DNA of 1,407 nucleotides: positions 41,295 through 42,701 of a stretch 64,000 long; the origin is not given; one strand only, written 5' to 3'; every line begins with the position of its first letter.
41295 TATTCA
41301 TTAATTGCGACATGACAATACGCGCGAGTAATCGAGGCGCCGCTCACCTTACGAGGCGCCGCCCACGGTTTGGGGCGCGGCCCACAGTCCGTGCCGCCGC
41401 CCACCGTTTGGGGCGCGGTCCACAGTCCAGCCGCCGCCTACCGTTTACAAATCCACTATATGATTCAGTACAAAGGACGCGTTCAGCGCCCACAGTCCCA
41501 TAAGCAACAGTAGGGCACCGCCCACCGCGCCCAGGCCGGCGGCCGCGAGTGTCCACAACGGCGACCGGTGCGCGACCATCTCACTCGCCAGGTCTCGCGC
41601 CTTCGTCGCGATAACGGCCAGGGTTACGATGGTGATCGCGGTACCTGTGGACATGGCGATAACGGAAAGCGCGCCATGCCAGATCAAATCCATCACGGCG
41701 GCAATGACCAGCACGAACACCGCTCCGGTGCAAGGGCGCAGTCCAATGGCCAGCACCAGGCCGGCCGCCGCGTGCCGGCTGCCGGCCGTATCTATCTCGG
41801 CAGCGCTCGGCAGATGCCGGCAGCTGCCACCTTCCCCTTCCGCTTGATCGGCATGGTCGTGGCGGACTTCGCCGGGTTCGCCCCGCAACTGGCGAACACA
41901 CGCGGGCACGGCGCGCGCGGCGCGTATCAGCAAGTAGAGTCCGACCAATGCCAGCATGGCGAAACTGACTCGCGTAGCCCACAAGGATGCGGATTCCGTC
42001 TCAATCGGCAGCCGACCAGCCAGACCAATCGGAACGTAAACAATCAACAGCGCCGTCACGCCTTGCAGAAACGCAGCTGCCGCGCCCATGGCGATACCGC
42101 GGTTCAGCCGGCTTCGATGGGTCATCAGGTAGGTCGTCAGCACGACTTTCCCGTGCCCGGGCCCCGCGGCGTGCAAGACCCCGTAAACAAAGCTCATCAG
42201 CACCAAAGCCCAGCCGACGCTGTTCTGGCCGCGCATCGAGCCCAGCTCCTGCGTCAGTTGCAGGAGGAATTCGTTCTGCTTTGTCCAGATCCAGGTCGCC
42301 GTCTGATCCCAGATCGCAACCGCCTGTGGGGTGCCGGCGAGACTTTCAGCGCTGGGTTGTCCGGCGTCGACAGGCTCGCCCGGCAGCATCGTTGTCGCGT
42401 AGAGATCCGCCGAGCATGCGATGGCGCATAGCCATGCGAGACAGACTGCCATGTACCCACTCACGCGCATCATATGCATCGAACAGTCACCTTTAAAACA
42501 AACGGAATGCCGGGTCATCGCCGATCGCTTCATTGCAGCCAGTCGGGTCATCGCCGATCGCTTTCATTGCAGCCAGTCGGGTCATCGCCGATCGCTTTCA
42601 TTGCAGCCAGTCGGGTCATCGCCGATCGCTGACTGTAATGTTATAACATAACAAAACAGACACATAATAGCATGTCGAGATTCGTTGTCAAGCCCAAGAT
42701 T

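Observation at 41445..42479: NicO/RcnA-family permease as the first gene behind the Zur box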

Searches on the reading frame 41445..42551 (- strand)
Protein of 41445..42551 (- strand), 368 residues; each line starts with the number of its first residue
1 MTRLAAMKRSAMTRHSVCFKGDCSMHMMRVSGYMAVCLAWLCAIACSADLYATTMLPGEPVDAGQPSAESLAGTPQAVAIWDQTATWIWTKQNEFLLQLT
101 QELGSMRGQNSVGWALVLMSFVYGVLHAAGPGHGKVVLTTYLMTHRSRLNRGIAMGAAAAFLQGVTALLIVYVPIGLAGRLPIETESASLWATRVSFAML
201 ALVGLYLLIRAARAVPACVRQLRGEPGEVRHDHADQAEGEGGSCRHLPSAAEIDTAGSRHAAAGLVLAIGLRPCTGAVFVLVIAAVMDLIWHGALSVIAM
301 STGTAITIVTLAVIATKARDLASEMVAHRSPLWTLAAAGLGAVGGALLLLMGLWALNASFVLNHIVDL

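Call 3: search_protein_families(library=pfam, proteins=[window:41445-42551:-], max_evalue=0.01)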
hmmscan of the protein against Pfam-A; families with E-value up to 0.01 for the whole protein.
window:41445-42551:- (368 aa): 1 family
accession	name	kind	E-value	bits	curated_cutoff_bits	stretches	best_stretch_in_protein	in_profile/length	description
PF03824.22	NicO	-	2.5e-24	86.5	27.7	2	114-225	2-117/287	High-affinity nickel-transport protein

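Call 4: search_protein_families(library=ncbifam, proteins=[window:41445-42551:-], max_evalue=0.01)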
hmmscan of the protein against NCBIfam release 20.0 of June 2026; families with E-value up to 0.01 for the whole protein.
window:41445-42551:- (368 aa): 1 family
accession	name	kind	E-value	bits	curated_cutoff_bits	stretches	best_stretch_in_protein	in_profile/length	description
NF007454.0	PRK10019.1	subfamily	6.1e-11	42.1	195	2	109-238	9-137/283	nickel/cobalt efflux transporter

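Call 5: find_homologous_proteins(query=window:41445-42479:-)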
Query window:41445-42479:- (344 aa): 1122 proteins with E <= 0.001 among 8000 candidates; the best 120 are listed.
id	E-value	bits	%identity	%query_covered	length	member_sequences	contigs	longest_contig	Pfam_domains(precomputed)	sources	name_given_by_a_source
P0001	1.1e-214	730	99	100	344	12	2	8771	PF03824.23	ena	-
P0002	3.8e-172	590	82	100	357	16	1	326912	PF03824.23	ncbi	-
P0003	2.4e-171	588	80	100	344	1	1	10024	PF03824.23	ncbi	-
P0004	3.1e-171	587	81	100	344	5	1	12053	PF03824.23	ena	-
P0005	6.1e-170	583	80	100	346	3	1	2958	PF03824.23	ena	-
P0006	4.4e-169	580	79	99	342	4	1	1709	PF03824.23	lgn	-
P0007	1.2e-167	576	80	100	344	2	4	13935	PF03824.23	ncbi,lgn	-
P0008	4.6e-164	564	84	91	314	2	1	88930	PF03824.23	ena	-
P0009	4.6e-162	557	74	100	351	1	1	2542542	PF03824.23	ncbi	-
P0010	1.2e-160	553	69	100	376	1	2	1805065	PF03824.23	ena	-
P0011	7.3e-155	533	75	89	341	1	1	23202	PF03824.23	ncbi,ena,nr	ncbi:MAG: nickel/cobalt transporter [Gemmatimonadetes bacterium]|nr:nickel/cobalt transporter [Gemma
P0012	1.1e-152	526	74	98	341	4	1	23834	PF03824.23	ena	-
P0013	1.3e-151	523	74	98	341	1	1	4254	PF03824.23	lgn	-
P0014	3.8e-150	518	73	98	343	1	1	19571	PF03824.23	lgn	-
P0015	1.6e-149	516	73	98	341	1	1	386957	PF03824.23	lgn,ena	-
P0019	2.3e-145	502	71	98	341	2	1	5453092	PF03824.23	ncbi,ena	-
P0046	1.8e-131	457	65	99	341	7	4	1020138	PF03824.23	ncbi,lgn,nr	ncbi:MAG: nickel/cobalt transporter [Candidatus Thiodiazotropha sp. (ex Ctena orbiculata)]|nr:nickel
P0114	9.6e-63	231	44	87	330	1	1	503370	PF03824.23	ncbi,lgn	-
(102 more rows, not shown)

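Call 8: find_related_loci(query=window:41445-42479:-, collection=genome_contigs, flank=7000)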
Query window:41445-42479:- (344 aa) in genome_contigs; peptide patterns used: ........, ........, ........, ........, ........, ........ (x = any residue, [..] = any of these).
599 stretches matched a pattern (row limit reached: there are more); 6 encode a relative of the query (tblastn E <= 1e-3); 6 distinct loci.
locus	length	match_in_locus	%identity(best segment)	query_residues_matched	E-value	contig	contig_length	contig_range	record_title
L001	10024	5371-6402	80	1-344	2e-166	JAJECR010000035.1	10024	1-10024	MAG: Candidatus Latescibacterota bacterium isolate jk18xAbins.29 k141_1271444, whole genome shotgun sequence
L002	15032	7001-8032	80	1-344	6e-164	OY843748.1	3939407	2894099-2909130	MAG: bacterium isolate 9408d56b-0626-48ff-8cc4-40385ffb9045 genome assembly, chromosome: 1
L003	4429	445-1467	70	4-344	2e-141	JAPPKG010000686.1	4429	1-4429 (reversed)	MAG: Caldilineaceae bacterium isolate RHO2_bin_67 NODE_17281_length_4429_cov_32.489712, whole genome shotgun sequence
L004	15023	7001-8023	70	4-344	4e-137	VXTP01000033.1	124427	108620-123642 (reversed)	MAG: Gemmatimonadetes bacterium isolate SB0665_bin_8 NODE_95_length_124427_cov_13.653033, whole genome shotgun sequence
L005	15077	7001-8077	67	4-344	2e-132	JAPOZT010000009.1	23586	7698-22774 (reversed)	MAG: Gemmatimonadetes bacterium isolate IRC1_bin_16 NODE_1400_length_23586_cov_21.5255, whole genome shotgun sequence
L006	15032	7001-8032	79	1-344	8e-164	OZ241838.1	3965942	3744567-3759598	MAG: bacterium isolate 834f4656-8c40-439b-be50-31c876aeaf38 genome assembly, chromosome: 1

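Call 11: find_encoding_contigs(protein=P0046, flank=7000, max_places=2)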
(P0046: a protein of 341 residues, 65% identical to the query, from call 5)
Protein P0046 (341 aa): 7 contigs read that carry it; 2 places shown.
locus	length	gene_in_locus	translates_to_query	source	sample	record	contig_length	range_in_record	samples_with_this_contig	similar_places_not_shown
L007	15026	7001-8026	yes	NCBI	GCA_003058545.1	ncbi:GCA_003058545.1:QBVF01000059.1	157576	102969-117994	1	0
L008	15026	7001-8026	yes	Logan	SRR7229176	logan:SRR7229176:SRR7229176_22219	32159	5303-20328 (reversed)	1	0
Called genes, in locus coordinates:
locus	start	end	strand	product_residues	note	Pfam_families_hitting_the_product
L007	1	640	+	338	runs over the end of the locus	PF00036:EF-hand_1 (faint), PF13202:EF-hand_5 (faint), PF13405:EF-hand_6 (faint), PF01551:Peptidase_M23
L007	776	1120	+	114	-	-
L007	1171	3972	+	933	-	PF05935:Arylsulfotrans, PF18911:PKD_4, PF22352:K319L-like_PKD, PF07603:Lcl_C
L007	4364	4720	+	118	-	-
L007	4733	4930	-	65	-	-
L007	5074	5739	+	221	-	PF08856:DUF1826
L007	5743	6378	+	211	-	PF08856:DUF1826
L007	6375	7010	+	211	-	PF06226:DUF1007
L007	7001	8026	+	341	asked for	PF03824:NicO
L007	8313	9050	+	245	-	PF00005:ABC_tran, PF13304:AAA_21 (faint)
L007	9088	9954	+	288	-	PF00950:ABC-3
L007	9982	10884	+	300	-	PF01297:ZnuA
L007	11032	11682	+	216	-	PF10986:ZrgA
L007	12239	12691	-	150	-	PF11014:DUF2852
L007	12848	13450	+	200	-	PF00440:TetR_N, PF13305:TetR_C_33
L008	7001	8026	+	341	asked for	PF03824:NicO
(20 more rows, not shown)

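Call 12: find_encoding_contigs(protein=P0019, flank=7000, max_places=2)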
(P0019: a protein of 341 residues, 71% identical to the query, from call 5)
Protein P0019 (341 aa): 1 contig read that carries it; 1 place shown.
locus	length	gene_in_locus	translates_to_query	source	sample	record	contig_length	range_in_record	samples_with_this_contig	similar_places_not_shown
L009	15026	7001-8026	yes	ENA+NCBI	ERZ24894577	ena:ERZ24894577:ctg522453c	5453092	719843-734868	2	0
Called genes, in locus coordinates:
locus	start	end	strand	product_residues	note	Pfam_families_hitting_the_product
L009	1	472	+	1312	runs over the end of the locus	PF02574:S-methyl_trans, PF00809:Pterin_bind, PF02607:B12-binding_2, PF02310:B12-binding, PF02965:Met_synt_B12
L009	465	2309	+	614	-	PF02574:S-methyl_trans, PF02219:MTHFR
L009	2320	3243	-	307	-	PF02219:MTHFR (faint)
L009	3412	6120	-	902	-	PF22544:HYDIN_VesB_CFA65-like_Ig (weak), PF22544:HYDIN_VesB_CFA65-like_Ig, PF15780:ASH, PF22073:Cep192_D4 (weak), PF22544:HYDIN_VesB_CFA65-like_Ig, PF15780:ASH, PF22073:Cep192_D4 (weak), PF22544:HYDIN_VesB_CFA65-like_Ig (weak), +11 more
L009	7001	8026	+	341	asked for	PF03824:NicO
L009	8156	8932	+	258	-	PF00005:ABC_tran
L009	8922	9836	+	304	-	PF00950:ABC-3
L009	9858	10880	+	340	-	PF01297:ZnuA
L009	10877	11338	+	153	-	PF01475:FUR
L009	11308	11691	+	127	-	-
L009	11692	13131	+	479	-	PF02492:cobW, PF07683:CobW_C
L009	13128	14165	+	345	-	PF13570:Beta-prop_ACSF4, PF23381:Beta-prop_IFT122_1st, PF24807:WD40_CDC20-Fz, PF25174:Beta-prop_THOC3, PF24817:WD40_WDHD1_1st, PF23414:Beta-prop_EML_2, PF25391:WD40_Gbeta, PF25175:Beta-prop_WDR5, +30 more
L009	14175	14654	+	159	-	-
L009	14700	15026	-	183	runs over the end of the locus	-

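Call 13: find_encoding_contigs(protein=P0114, flank=7000, max_places=2)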
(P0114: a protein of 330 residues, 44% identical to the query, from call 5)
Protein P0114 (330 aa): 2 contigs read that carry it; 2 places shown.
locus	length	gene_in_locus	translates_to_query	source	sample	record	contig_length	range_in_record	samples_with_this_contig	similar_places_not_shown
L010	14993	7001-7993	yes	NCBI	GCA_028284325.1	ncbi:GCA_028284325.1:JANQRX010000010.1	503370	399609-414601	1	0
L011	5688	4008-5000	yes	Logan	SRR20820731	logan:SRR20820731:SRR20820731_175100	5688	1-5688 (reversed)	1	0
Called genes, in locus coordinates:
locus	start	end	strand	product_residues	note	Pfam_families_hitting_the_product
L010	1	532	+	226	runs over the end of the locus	PF00072:Response_reg, PF00486:Trans_reg_C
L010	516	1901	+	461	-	PF00672:HAMP, PF00512:HisKA, PF13581:HATPase_c_2 (weak), PF02518:HATPase_c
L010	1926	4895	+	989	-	PF03710:GlnE, PF08335:GlnD_UR_UTase, PF03710:GlnE, PF08335:GlnD_UR_UTase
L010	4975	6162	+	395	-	PF01297:ZnuA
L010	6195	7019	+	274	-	PF06226:DUF1007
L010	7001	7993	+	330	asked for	PF03824:NicO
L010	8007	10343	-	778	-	PF08447:PAS_3, PF12860:PAS_7, PF00512:HisKA, PF02518:HATPase_c, PF13581:HATPase_c_2 (weak)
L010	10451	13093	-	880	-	PF17900:Peptidase_M1_N, PF01433:Peptidase_M1, PF11940:DUF3458, PF17432:DUF3458_C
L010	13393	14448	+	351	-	PF00356:LacI, PF13407:Peripla_BP_4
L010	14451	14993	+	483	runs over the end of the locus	PF00370:FGGY_N, PF02782:FGGY_C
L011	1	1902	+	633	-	?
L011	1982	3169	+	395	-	PF01297:ZnuA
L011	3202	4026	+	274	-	PF06226:DUF1007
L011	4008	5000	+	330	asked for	PF03824:NicO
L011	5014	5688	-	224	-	?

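Call 45: search_solved_structures(query=A1, max_evalue=1)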
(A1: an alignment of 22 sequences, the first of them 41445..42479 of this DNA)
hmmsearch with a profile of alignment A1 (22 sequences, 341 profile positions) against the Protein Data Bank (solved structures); distinct sequences matched with E-value up to 1: 0.

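Call 46: find_related_loci(query=A1, collection=metagenome_contigs, flank=7000)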
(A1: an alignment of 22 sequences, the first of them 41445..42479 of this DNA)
Query A1 (344 aa) in metagenome_contigs; peptide patterns used: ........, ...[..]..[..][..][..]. (x = any residue, [..] = any of these).
600 stretches matched a pattern (row limit reached: there are more); 434 encode a relative of the query (tblastn E <= 1e-3); the best 80 are kept; 80 distinct loci.
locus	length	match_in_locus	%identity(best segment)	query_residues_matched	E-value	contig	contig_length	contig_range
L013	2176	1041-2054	70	2-339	3e-140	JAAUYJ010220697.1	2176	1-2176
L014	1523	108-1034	56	4-312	8e-106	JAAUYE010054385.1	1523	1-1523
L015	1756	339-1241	42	48-340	8e-63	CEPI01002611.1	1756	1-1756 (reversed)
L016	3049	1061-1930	42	41-344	3e-59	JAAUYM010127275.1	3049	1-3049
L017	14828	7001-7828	44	59-340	2e-53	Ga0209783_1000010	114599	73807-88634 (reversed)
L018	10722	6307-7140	37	62-340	3e-51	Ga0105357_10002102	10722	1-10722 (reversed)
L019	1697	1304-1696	64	2-132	9e-52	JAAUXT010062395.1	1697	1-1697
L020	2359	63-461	71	212-344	3e-49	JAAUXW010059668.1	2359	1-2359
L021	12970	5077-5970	41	44-340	2e-45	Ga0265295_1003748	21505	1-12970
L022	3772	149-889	37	74-329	1e-40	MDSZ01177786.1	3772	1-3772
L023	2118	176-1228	33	17-344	5e-41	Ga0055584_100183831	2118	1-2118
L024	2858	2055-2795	36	55-300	1e-40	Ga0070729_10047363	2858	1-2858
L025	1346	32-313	76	216-309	3e-40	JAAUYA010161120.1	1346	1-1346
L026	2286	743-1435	36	51-298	7e-39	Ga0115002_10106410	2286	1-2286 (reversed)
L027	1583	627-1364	38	57-298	1e-39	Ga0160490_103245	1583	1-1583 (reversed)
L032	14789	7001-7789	34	63-308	6e-38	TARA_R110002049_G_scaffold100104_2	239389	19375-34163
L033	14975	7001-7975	31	43-329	1e-37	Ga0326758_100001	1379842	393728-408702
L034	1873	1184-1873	43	55-288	2e-37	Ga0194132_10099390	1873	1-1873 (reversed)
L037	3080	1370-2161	36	91-329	1e-37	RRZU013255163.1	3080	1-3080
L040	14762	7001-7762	37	92-336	2e-35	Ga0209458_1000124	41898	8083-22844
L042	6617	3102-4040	32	58-344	2e-34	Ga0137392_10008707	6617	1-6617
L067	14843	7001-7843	33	35-305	3e-32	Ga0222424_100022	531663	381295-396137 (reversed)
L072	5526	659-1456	33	63-329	6e-32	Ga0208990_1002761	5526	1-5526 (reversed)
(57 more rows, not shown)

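Call 50: predict_structure(alignment_id=A1)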
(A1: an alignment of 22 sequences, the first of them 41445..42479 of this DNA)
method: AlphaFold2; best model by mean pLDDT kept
length: 344 residues; sequences in the alignment: 22
mean_pLDDT: 60.2   pTM: 0.49
mean pLDDT of the five models: 60.2, 60.0, 58.1, 50.9, 48.8
residues with pLDDT >= 90: 1; 70-90: 109; 50-70: 134; < 50: 100
segments of 3 or more residues with pLDDT < 50: 1-6, 24-54, 158-169, 200-233, 335-344
pLDDT, mean of each block of 10 residues (from residue 1): 50 68 43 30 32 57 70 71 77 85 64 58 68 80 78 57 47 54 58 52 35 30 41 57 70 81 83 88 79 69 57 62 62 46 29
secondary structure, 60 per line:
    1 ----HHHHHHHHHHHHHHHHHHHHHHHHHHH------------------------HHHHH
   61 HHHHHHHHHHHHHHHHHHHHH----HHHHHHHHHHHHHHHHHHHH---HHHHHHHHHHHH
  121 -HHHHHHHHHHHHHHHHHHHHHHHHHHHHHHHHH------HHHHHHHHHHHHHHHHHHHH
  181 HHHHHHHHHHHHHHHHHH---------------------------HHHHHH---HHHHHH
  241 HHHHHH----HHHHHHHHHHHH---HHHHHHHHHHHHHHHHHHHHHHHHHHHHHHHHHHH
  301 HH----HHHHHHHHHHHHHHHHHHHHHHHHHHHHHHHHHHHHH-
elements in order: H5-31 H56-81 H86-105 H109-120 H122-154 H161-198 H226-231 H235-246 H251-262 H266-302 H307-343

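Call 54: fold_search(model_id=the predicted structure, library=pdb)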
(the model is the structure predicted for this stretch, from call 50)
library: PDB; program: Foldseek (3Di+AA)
matches with E <= 10: 59; with E <= 0.001: 0
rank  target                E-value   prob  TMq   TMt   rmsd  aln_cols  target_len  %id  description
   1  8czj_B                1.6e+00  0.07  0.14  0.16  23.2       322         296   16  A bacteria Zrt/Irt-like protein in the apo state (released 2023-02-22)
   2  8zte_A                2.7e+00  0.13  0.22  0.20  17.6       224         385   11  AtALMT9 with LMNG and sterol mimic CHS (sterol1 class) (released 2025-03-12)
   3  5vkv_MODEL_1_A        3.0e+00  0.15  0.28  0.38  11.3       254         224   21  Solution NMR structure of the membrane electron transporter CcdA (released 2018-01-31)
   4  7sqc_1X               3.0e+00  0.05  0.12  0.18  37.5       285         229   14  Ciliary C1 central pair apparatus isolated from Chlamydomonas reinhardtii (released 2022-04-13)
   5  7rro_F3               3.3e+00  0.02  0.10  0.09  44.9       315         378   12  Structure of the 48-nm repeat doublet microtubule from bovine tracheal cilia (released 2021-10-27)
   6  8otz_F4               3.5e+00  0.04  0.13  0.12  42.4       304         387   10  48-nm repeat of the native axonemal doublet microtubule from bovine sperm (released 2023-11-22)
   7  7n6g_3R               3.5e+00  0.02  0.11  0.11  48.1       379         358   14  C1 of central pair (released 2022-05-18)
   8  9y6s_7C               3.6e+00  0.03  0.11  0.02  41.8       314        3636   12  96-nm repeat of the Leishmania tarentolae doublet microtubule (released 2025-12-17)
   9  8iyj_C4               4.2e+00  0.02  0.11  0.10  37.1       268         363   12  Cryo-EM structure of the 48-nm repeat doublet microtubule from mouse sperm (released 2023-07-05)
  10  2h7v_C                4.5e+00  0.04  0.12  0.14  22.9       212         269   13  Co-crystal structure of YpkA-Rac1 (released 2006-09-19)
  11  7sqc_1Y               4.5e+00  0.02  0.10  0.13  31.1       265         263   11  Ciliary C1 central pair apparatus isolated from Chlamydomonas reinhardtii (released 2022-04-13)
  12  7sqc_1J               4.5e+00  0.02  0.11  0.11  50.6       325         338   17  Ciliary C1 central pair apparatus isolated from Chlamydomonas reinhardtii (released 2022-04-13)
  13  9cpb_6H               4.5e+00  0.02  0.11  0.10  52.4       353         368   12  Atomic model of bovine Fallopian tube cilia doublet microtubule (48-nm periodicity) (released 2024-10-30)
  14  8snb_8K               4.7e+00  0.03  0.12  0.13  29.1       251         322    9  atomic model of sea urchin sperm doublet microtubule (48-nm periodicity) (released 2023-06-28)
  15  9cpb_6G               4.7e+00  0.02  0.10  0.09  45.6       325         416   12  Atomic model of bovine Fallopian tube cilia doublet microtubule (48-nm periodicity) (released 2024-10-30)
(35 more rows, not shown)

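Call 58: search_protein_families(library=pfam, proteins=[L040:6075-6797:+, L016:327-974:+, L033:6127-6843:+, L032:6209-7876:+, L042:2352-4046:+, L072:2-1543:+, L037:860-2203:+, L067:6269-7942:+, L034:440-1873:+, L018:5516-6196:+], max_evalue=0.001)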
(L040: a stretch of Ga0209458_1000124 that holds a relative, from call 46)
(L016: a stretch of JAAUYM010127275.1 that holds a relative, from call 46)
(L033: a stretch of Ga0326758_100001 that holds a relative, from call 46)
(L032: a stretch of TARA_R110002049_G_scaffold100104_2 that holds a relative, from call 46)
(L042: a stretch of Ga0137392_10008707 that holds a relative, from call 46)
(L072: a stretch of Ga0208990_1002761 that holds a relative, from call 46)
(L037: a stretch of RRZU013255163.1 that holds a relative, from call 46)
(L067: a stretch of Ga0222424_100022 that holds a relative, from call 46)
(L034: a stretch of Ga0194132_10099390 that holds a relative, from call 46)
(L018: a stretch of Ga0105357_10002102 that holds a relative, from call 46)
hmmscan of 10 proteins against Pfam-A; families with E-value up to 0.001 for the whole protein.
L040:6075-6797:+ (240 aa): 2 families
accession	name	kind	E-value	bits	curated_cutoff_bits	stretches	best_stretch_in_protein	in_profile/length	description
PF06226.18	DUF1007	-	8.6e-52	176.6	27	1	38-239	2-211/211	Protein of unknown function (DUF1007)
PF02492.25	cobW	-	0.00062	19.8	20.7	1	3-45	49-93/180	CobW/HypB/UreG, nucleotide-binding domain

L016:327-974:+ (215 aa): 1 family
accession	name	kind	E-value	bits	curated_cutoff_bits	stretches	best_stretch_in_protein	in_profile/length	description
PF06226.18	DUF1007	-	4.3e-56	190.7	27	1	11-214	2-211/211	Protein of unknown function (DUF1007)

L033:6127-6843:+ (238 aa): 1 family
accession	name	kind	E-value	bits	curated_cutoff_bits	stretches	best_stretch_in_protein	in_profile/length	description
PF06226.18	DUF1007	-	5.1e-62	210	27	1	36-237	2-211/211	Protein of unknown function (DUF1007)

L032:6209-7876:+ (555 aa): 2 families
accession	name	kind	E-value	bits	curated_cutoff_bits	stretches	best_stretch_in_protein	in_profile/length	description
PF03824.22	NicO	-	8.9e-44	150.4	27.7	1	291-554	1-285/287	High-affinity nickel-transport protein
PF06226.18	DUF1007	-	4.8e-43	148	27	1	14-191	3-184/211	Protein of unknown function (DUF1007)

L042:2352-4046:+ (564 aa): 2 families
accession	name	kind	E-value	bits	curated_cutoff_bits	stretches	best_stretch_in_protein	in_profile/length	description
PF03824.22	NicO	-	6.5e-47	160.7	27.7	1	283-554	2-285/287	High-affinity nickel-transport protein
PF13386.12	DsbD_2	-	0.00064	20.1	24.9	1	462-527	126-191/199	Cytochrome C biogenesis protein transmembrane region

L072:2-1543:+ (513 aa): 1 family
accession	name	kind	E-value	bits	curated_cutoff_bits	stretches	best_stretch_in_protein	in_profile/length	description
PF03824.22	NicO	-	4.3e-44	151.4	27.7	1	247-505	2-286/287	High-affinity nickel-transport protein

L037:860-2203:+ (447 aa): 1 family
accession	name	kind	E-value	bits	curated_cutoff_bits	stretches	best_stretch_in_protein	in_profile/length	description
PF03824.22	NicO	-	5.7e-32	111.6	27.7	1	171-438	3-283/287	High-affinity nickel-transport protein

L067:6269-7942:+ (557 aa): 3 families
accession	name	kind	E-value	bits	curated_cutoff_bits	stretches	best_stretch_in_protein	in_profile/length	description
PF06226.18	DUF1007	-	2e-49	168.9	27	1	13-197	2-189/211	Protein of unknown function (DUF1007)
PF03824.22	NicO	-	3.6e-42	145.1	27.7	1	294-555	2-285/287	High-affinity nickel-transport protein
PF13386.12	DsbD_2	-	0.00013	22.4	24.9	1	460-525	123-188/199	Cytochrome C biogenesis protein transmembrane region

L034:440-1873:+ (478 aa): 1 family
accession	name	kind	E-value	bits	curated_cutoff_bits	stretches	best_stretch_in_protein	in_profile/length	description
PF03824.22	NicO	-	2.2e-23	83.4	27.7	2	285-411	1-134/287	High-affinity nickel-transport protein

L018:5516-6196:+ (226 aa): 1 family
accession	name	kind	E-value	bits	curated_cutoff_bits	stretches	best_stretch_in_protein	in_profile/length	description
PF06226.18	DUF1007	-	4.5e-52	177.5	27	1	20-223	2-211/211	Protein of unknown function (DUF1007)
